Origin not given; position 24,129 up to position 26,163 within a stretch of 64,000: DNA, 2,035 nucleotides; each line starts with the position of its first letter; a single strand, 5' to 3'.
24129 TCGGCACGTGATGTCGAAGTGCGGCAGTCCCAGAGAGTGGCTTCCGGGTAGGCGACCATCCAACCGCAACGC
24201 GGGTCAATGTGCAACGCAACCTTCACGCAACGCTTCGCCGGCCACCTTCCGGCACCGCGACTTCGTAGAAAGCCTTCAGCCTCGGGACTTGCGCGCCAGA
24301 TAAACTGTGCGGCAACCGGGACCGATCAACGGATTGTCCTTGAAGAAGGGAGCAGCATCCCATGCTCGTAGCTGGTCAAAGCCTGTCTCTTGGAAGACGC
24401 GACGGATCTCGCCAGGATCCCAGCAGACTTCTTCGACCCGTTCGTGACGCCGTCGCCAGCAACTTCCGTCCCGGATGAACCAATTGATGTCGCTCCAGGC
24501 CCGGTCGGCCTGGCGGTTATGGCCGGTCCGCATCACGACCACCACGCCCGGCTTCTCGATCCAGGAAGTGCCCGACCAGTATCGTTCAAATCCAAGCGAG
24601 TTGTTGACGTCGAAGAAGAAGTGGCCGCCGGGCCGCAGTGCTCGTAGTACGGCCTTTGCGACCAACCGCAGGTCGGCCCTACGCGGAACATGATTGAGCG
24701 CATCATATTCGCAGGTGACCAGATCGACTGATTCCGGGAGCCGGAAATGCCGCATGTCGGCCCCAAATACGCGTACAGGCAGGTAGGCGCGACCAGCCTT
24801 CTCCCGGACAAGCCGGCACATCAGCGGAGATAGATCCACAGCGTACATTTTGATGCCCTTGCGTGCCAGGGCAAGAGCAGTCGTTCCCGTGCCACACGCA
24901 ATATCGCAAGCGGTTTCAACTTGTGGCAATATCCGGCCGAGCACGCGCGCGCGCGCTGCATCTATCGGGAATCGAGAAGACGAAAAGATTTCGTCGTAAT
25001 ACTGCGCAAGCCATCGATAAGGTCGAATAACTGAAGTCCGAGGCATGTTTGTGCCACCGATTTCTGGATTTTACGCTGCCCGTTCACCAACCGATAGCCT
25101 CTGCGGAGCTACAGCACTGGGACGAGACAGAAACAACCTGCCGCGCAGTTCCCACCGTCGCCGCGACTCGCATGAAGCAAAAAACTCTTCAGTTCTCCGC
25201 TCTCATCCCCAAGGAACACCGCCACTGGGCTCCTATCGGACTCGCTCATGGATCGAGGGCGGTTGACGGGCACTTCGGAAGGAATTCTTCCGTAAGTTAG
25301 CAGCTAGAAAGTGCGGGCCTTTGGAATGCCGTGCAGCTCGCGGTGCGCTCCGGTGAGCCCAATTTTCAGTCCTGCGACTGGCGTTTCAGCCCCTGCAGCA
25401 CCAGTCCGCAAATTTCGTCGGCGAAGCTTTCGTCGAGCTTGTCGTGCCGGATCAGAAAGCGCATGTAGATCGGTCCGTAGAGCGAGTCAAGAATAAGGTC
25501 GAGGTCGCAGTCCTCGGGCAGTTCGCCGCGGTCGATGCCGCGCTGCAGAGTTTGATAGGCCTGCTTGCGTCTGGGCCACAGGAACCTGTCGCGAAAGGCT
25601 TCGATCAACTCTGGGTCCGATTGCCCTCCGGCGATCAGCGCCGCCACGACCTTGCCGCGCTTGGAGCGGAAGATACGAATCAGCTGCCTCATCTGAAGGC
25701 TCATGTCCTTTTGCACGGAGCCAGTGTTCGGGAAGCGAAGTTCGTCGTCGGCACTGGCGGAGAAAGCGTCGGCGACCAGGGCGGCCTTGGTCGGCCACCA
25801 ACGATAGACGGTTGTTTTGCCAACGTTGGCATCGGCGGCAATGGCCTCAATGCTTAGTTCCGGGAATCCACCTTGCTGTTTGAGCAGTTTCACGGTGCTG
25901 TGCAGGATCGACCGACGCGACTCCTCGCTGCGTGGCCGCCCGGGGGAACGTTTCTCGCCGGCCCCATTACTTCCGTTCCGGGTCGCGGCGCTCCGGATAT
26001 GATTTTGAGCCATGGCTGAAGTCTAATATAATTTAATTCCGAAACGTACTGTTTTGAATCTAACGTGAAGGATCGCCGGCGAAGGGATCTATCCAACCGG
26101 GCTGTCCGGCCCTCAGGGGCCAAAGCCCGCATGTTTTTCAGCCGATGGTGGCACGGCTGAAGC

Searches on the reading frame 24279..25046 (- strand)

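Call 39: search_protein_families(library=pfam, proteins=[window:24279-25046:-], max_evalue=0.0001)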
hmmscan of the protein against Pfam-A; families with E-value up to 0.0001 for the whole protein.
window:24279-25046:- (256 aa): 6 families
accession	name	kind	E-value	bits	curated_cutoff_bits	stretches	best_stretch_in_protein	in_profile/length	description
PF13649.12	Methyltransf_25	-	2.5e-18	67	27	1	47-141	2-97/97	Methyltransferase domain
PF08241.18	Methyltransf_11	-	1.9e-16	60.9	21.2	1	48-145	2-95/95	Methyltransferase domain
PF08242.18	Methyltransf_12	-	2.2e-11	44.8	30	1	48-143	2-98/98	Methyltransferase domain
PF13489.12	Methyltransf_23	-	8.3e-10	39.1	27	1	31-224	12-160/164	Methyltransferase domain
PF13847.12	Methyltransf_31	-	2.6e-07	30.9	27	1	45-145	6-109/145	Methyltransferase domain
PF01209.24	Ubie_methyltran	-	4.9e-05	23.2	20.1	1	44-144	49-150/233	ubiE/COQ5 methyltransferase family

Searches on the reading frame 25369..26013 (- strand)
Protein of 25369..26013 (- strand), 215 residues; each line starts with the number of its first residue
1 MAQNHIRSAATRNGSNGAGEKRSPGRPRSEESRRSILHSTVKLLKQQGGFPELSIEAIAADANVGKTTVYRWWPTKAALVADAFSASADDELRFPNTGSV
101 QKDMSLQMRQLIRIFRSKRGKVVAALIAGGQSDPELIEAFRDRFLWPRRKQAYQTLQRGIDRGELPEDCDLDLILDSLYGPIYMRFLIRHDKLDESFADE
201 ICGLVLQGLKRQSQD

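Call 39: search_protein_families(library=pfam, proteins=[window:25369-26013:-], max_evalue=0.0001)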
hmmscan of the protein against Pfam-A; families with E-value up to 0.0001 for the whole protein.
window:25369-26013:- (215 aa): 2 families
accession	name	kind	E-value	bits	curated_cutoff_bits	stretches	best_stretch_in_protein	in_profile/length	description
PF16859.10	TetR_C_11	-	1.3e-32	112.9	32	1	95-204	2-112/113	Tetracyclin repressor-like, C-terminal domain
PF00440.29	TetR_N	-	1.5e-08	34.7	24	1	36-81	1-45/47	Bacterial regulatory proteins, tetR family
